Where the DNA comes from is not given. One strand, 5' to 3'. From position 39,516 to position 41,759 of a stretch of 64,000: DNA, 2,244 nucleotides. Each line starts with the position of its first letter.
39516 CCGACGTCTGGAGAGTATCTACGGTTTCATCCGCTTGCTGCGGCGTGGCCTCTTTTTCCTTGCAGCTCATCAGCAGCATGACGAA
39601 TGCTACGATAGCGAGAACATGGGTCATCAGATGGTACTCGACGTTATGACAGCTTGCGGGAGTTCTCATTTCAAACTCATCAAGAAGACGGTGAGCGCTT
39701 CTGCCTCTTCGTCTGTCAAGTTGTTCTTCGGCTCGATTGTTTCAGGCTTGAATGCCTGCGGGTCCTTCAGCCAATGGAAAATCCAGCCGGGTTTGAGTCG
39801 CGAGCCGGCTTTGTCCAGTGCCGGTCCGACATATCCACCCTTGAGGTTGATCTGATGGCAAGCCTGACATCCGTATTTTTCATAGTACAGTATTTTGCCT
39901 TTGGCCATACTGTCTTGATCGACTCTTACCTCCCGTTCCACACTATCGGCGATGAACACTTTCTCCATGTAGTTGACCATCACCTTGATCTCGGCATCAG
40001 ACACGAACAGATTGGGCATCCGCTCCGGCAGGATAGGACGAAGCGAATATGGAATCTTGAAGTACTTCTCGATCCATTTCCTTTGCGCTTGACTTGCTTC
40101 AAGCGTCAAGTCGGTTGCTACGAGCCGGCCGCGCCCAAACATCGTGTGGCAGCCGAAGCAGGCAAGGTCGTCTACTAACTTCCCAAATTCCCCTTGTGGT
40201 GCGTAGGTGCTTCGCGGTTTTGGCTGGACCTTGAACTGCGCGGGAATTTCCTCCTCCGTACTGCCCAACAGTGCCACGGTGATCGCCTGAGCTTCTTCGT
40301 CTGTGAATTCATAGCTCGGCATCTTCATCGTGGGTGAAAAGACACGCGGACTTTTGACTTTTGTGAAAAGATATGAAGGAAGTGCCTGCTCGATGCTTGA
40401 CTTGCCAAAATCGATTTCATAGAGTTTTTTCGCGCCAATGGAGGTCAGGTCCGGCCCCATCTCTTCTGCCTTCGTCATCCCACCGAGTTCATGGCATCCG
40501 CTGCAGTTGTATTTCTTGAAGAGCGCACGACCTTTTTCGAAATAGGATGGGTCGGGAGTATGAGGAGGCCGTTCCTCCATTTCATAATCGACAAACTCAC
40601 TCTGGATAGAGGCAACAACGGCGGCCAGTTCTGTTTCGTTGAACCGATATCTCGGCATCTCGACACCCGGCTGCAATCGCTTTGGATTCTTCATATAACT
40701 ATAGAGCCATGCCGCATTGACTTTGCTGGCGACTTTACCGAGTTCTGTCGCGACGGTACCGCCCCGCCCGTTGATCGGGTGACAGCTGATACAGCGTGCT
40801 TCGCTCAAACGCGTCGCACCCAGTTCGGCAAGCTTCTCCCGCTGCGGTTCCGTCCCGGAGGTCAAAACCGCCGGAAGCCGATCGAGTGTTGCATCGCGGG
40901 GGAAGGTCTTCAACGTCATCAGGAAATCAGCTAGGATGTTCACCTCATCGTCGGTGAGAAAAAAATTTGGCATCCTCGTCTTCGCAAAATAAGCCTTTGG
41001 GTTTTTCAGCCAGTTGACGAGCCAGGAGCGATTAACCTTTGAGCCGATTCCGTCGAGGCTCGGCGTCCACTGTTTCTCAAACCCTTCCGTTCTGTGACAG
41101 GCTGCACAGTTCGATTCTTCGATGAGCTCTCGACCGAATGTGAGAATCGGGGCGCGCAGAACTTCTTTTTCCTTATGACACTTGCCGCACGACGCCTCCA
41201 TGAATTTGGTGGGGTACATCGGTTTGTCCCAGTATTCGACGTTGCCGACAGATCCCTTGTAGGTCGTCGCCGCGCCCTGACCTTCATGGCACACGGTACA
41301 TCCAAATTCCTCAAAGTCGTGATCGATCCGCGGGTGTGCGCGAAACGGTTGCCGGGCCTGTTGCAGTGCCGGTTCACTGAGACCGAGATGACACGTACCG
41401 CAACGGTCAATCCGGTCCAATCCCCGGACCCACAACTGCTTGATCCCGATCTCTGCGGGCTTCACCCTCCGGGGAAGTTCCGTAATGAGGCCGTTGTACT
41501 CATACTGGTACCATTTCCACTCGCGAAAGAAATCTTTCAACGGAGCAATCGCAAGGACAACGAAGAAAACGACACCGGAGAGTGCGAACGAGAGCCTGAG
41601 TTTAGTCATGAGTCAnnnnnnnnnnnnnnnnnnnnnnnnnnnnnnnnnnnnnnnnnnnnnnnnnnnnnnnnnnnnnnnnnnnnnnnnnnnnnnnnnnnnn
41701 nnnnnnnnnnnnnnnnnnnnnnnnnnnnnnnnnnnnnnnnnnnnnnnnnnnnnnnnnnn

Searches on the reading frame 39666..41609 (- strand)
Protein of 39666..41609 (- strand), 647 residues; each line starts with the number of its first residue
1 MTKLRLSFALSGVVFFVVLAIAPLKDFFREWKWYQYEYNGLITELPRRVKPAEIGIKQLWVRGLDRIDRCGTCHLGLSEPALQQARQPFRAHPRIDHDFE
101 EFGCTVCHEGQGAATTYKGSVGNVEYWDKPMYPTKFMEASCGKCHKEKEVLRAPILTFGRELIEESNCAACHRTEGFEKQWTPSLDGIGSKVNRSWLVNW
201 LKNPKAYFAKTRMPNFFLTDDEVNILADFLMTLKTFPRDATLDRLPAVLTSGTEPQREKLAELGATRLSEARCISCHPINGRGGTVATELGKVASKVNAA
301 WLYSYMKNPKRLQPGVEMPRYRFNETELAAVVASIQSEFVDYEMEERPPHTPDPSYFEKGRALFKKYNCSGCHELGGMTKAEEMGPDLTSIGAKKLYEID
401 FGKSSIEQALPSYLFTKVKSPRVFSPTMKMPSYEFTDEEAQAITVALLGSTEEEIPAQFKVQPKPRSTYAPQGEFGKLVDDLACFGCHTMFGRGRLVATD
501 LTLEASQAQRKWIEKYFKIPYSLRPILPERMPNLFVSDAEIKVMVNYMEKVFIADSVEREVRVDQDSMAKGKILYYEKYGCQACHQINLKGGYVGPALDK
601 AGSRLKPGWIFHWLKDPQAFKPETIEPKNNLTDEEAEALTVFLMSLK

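Call 3: search_protein_families(library=pfam, proteins=[window:39666-41609:-], max_evalue=0.01)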
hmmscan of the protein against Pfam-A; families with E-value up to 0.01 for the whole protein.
window:39666-41609:- (647 aa): 8 families
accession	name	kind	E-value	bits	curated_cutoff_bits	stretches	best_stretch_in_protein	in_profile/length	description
PF00034.26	Cytochrom_C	-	4.4e-41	140.5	21.3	4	358-444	2-83/90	Cytochrome c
PF13442.11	Cytochrome_CBB3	-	1.4e-28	99.4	27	3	159-230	6-68/68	Cytochrome C oxidase, cbb3-type, subunit III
PF14522.11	Cytochrome_C7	-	1.1e-11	44.8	24.8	1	100-173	12-67/67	Cytochrome c7 and related cytochrome c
PF02433.20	FixO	-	1.6e-09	38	29.6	0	289-327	105-143/219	Cytochrome C oxidase, mono-heme subunit/FixO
PF14537.11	Cytochrom_c3_2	-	1.4e-07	32.3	25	0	68-112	27-68/79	Cytochrome c3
PF24426.1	HTH_NDX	-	0.00016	22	27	1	172-212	20-60/65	NDX Homeobox-like domain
PF22678.1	Cytochrom_c_NrfB-like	-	0.00031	21.6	27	0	104-174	1-67/89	Cytochrome c-type protein NrfB-like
PF22113.1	Mtrc-MtrF_II-IV_dom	-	0.0022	18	30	1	103-176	83-167/176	Outer membrane cytochrome MtrC/MtrF-like, domains II/IV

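Call 29: search_protein_families(library=ncbifam, proteins=[window:39666-41609:-], max_evalue=0.01)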
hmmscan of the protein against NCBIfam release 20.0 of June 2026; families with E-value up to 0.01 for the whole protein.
window:39666-41609:- (647 aa): 16 families
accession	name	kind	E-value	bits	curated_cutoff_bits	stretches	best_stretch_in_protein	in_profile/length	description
TIGR04485.1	thiosulf_SoxX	equivalog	2e-33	114.9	61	4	165-233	2-78/78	sulfur oxidation c-type cytochrome SoxX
NF040971.1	cytc_ExtS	equivalog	2.9e-29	102.1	100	2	256-444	73-259/262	selenite/tellurite reduction operon c-type cytochrome lipoprotein ExtS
NF045774.1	cytochro_C551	exception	1.7e-23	82.7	118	2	162-232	44-108/110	cytochrome c551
TIGR02603.1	CxxCH_TIGR02603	domain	5.1e-22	78.3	68.15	2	568-618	3-51/134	putative heme-binding domain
NF045773.1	cytochro_C550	exception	2.4e-19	69.4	125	2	161-231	53-117/118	cytochrome c550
NF050122.1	bc1_QcrC_actin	exception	1.5e-15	57.2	200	2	261-398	41-179/253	cytochrome bc1 complex diheme cytochrome c subunit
NF011054.0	PRK14486.1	equivalog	1.9e-13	50.6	447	0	289-325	106-142/294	putative bifunctional cbb3-type cytochrome c oxidase subunit II/cytochrome c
TIGR00781.1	ccoO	equivalog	6.6e-09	35.8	200.65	0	277-328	93-144/232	cytochrome-c oxidase, cbb3-type subunit II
TIGR00782.1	ccoP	equivalog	9.8e-09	34.9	179.95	1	254-389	99-234/285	cytochrome-c oxidase, cbb3-type subunit III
NF011053.0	PRK14485.1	subfamily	1.2e-07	30.4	1080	0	286-327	591-632/716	putative bifunctional cbb3-type cytochrome c oxidase subunit I/II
TIGR04494.1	c550_PedF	equivalog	2.4e-07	30.7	122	0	262-321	52-111/133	cytochrome c-550 PedF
NF011055.0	PRK14487.1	subfamily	2.5e-07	30.4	218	0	289-327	111-149/212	cbb3-type cytochrome c oxidase subunit II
TIGR03508.1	decahem_SO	subfamily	0.00013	21.5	192.2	1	69-176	4-200/258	DmsE family decaheme c-type cytochrome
TIGR03507.1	decahem_SO1788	subfamily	0.00022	19.8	209.3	1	103-177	245-307/672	OmcA/MtrC family decaheme c-type cytochrome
NF008659.0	PRK11659.1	equivalog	0.00073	19.3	184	0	97-174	71-144/188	cytochrome c nitrite reductase pentaheme subunit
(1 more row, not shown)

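Call 31: find_related_loci(query=A2, collection=genome_contigs, flank=10000)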
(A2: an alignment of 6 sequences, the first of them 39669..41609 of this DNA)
Query A2 (647 aa) in genome_contigs; peptide patterns used: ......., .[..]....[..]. (x = any residue, [..] = any of these).
119 stretches matched a pattern; 30 encode a relative of the query (tblastn E <= 1e-3); 30 distinct loci.
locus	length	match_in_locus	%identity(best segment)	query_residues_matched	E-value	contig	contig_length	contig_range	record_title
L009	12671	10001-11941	93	1-647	0e+0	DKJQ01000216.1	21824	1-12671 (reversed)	MAG TPA_asm: Ignavibacteria bacterium UBA6688 UBA6688_contig_771, whole genome shotgun sequence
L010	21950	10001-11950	79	1-647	0e+0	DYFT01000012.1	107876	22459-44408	MAG TPA_asm: Ignavibacterium album isolate BE2011_53_18 Afr_mines_BE2011_65_length_107876_cov_7_875442, whole genome sho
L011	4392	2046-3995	78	1-647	0e+0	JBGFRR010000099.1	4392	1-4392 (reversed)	MAG: Bacteroidota bacterium isolate BA1A45.2019.Bin.9 NODE_23039_length_4392_cov_42.492156, whole genome shotgun sequenc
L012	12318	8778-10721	77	1-647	0e+0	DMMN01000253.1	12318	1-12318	MAG TPA_asm: Bacteroidetes bacterium isolate UBA10030 contig_29542, whole genome shotgun sequence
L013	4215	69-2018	75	1-647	0e+0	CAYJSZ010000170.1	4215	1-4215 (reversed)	MAG TPA_asm: uncultured Ignavibacteriaceae bacterium isolate ERP125453_co1_265 genome assembly, contig: NODE_29276_lengt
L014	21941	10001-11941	74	1-647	0e+0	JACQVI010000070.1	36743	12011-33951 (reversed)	MAG: Ignavibacteriae bacterium isolate NC_groundwater_1459_Ag_S-0.65um_45_22 S_p65_S5_coassembly_k141_1695165, whole gen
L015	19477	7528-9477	74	1-647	0e+0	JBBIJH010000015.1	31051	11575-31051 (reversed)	MAG: Ignavibacteriales bacterium isolate QH2F170213_bin_158 NODE_1671_length_31051_cov_4.342915, whole genome shotgun se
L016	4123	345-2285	73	1-647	0e+0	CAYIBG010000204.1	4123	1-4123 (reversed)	MAG TPA_asm: uncultured Ignavibacteriaceae bacterium isolate ERP119705_co1_736 genome assembly, contig: NODE_41224_lengt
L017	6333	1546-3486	68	1-647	0e+0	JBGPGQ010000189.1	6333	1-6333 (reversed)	MAG: Bacteroidota bacterium isolate OBJ_0618_7090110_39 k141_5435626_length_6333_cov_14.0000, whole genome shotgun seque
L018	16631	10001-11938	68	1-646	0e+0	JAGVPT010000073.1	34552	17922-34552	MAG: Bacteroidetes bacterium isolate DeMMO3_9 c_000000062504, whole genome shotgun sequence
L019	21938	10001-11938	67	1-647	0e+0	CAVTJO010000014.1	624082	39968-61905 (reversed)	MAG: uncultured Bacteroidetes bacterium isolate MFD05942.bin.1.467 genome assembly, contig: contig_54901, whole genome s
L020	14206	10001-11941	66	1-647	0e+0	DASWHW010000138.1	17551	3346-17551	MAG TPA_asm: Bacteroidota bacterium isolate SMAG_U2852 k141_569109, whole genome shotgun sequence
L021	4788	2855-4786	67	1-645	0e+0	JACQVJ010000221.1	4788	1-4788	MAG: Ignavibacteriae bacterium isolate NC_groundwater_1460_Ag_S-0.65um_52_13 S_p65_S5_coassembly_k141_3357435, whole gen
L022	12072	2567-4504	66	1-646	0e+0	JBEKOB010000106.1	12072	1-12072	MAG: Bacteroidota bacterium isolate SPRUCE 430 SPRUCE_430_106, whole genome shotgun sequence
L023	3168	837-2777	64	1-647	0e+0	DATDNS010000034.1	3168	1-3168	MAG TPA_asm: Bacteroidota bacterium isolate SMAG_U443 k141_1577221, whole genome shotgun sequence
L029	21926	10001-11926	47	8-647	0e+0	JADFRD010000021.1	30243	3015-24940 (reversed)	MAG: Candidatus Neomarinimicrobiota bacterium isolate B83T3L11 B83T3L11_NODE1068, whole genome shotgun sequence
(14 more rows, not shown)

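Call 56: find_homologous_proteins(query=L029:12447-12908:+, max_evalue=1e-10)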
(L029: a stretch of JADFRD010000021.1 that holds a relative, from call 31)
Query L029:12447-12908:+ (154 aa): 8 proteins with E <= 1e-10 among 14 candidates.
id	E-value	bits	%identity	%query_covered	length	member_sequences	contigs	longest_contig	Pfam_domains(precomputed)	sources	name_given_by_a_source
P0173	6.3e-91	320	95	100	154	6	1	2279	PF00027.36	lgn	-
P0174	5.8e-82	291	86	100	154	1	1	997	PF00027.36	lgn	-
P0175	6.2e-73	261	78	100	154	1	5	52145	PF00027.36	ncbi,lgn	ncbi:MAG: cyclic nucleotide-binding domain-containing protein [Fidelibacterota bacterium]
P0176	4.6e-71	255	77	100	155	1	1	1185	PF00027.36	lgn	-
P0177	1.7e-68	247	72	98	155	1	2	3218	PF00027.36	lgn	-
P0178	1.4e-63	231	68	100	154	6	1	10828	PF00027.36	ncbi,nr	ncbi:MAG: cyclic nucleotide-binding domain-containing protein [Candidatus Marinimicrobia bacterium]|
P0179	2.2e-63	230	66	100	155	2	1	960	PF00027.36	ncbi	-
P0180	5.0e-61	223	66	100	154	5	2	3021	PF00027.36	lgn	-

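Call 57: find_encoding_contigs(protein=P0175, flank=10000, max_places=2)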
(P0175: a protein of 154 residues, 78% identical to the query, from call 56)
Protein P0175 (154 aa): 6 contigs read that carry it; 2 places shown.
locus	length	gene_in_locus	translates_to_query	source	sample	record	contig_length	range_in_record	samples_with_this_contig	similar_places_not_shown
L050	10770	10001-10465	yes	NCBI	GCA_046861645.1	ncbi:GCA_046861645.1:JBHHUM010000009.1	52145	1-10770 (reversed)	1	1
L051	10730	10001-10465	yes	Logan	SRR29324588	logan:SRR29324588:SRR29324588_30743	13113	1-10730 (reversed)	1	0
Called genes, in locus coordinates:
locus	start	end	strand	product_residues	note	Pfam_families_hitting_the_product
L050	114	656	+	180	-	PF13473:Cupredoxin_1 (weak)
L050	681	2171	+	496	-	-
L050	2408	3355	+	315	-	PF13473:Cupredoxin_1 (weak), PF13442:Cytochrome_CBB3 (faint), PF00034:Cytochrom_C (weak)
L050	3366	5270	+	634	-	PF00037:Fer4 (faint), PF13187:Fer4_9 (faint), PF13484:Fer4_16 (faint), PF14691:Fer4_20, PF01266:DAO (weak), PF07992:Pyr_redox_2, PF13450:NAD_binding_8, PF12838:Fer4_7 (weak), +4 more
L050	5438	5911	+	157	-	PF00355:Rieske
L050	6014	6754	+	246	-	PF00033:Cytochrome_B, PF14358:DUF4405, PF13631:Cytochrom_B_N_2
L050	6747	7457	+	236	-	-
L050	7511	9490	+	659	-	PF14522:Cytochrome_C7 (faint), PF14537:Cytochrom_c3_2 (faint), PF22113:Mtrc-MtrF_II-IV_dom (faint), PF02433:FixO (faint), PF00034:Cytochrom_C (weak), PF13442:Cytochrome_CBB3 (weak), PF00034:Cytochrom_C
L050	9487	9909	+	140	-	PF00034:Cytochrom_C, PF13442:Cytochrome_CBB3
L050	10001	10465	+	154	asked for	PF00027:cNMP_binding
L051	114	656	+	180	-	PF13473:Cupredoxin_1 (weak)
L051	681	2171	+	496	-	-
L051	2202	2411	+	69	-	-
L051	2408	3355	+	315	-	PF13473:Cupredoxin_1 (weak), PF13442:Cytochrome_CBB3 (faint), PF00034:Cytochrom_C (weak)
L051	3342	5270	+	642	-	PF13484:Fer4_16 (faint), PF14691:Fer4_20, PF00037:Fer4 (faint), PF13187:Fer4_9 (faint), PF01266:DAO (weak), PF07992:Pyr_redox_2, PF13450:NAD_binding_8, PF12838:Fer4_7 (weak), +4 more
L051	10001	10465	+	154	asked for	PF00027:cNMP_binding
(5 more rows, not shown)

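Call 58: find_encoding_contigs(protein=P0178, flank=10000, max_places=2)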
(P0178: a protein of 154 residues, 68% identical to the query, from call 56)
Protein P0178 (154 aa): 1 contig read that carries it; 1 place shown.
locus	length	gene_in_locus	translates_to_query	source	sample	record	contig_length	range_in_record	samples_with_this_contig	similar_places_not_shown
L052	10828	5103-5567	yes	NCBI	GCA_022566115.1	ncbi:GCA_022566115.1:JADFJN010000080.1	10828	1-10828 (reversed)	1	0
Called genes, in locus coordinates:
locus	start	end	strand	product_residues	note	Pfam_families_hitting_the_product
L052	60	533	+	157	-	PF00355:Rieske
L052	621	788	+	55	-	-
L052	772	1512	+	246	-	PF00033:Cytochrome_B, PF14358:DUF4405, PF13631:Cytochrom_B_N_2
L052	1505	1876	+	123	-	-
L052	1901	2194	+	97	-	-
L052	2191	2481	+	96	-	-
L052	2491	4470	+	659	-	PF22113:Mtrc-MtrF_II-IV_dom (faint), PF14522:Cytochrome_C7 (faint), PF14537:Cytochrom_c3_2 (faint), PF13442:Cytochrome_CBB3 (faint), PF02433:FixO (faint), PF00034:Cytochrom_C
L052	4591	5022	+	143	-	PF00034:Cytochrom_C (weak), PF13442:Cytochrome_CBB3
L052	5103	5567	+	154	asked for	PF00027:cNMP_binding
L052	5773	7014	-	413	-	PF18911:PKD_4, PF22352:K319L-like_PKD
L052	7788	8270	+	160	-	PF07355:GRDB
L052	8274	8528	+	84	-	-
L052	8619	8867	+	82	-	PF02325:CCB3_YggT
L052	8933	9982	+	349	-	PF00924:MS_channel_2nd, PF21082:MS_channel_3rd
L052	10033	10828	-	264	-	PF11805:DUF3326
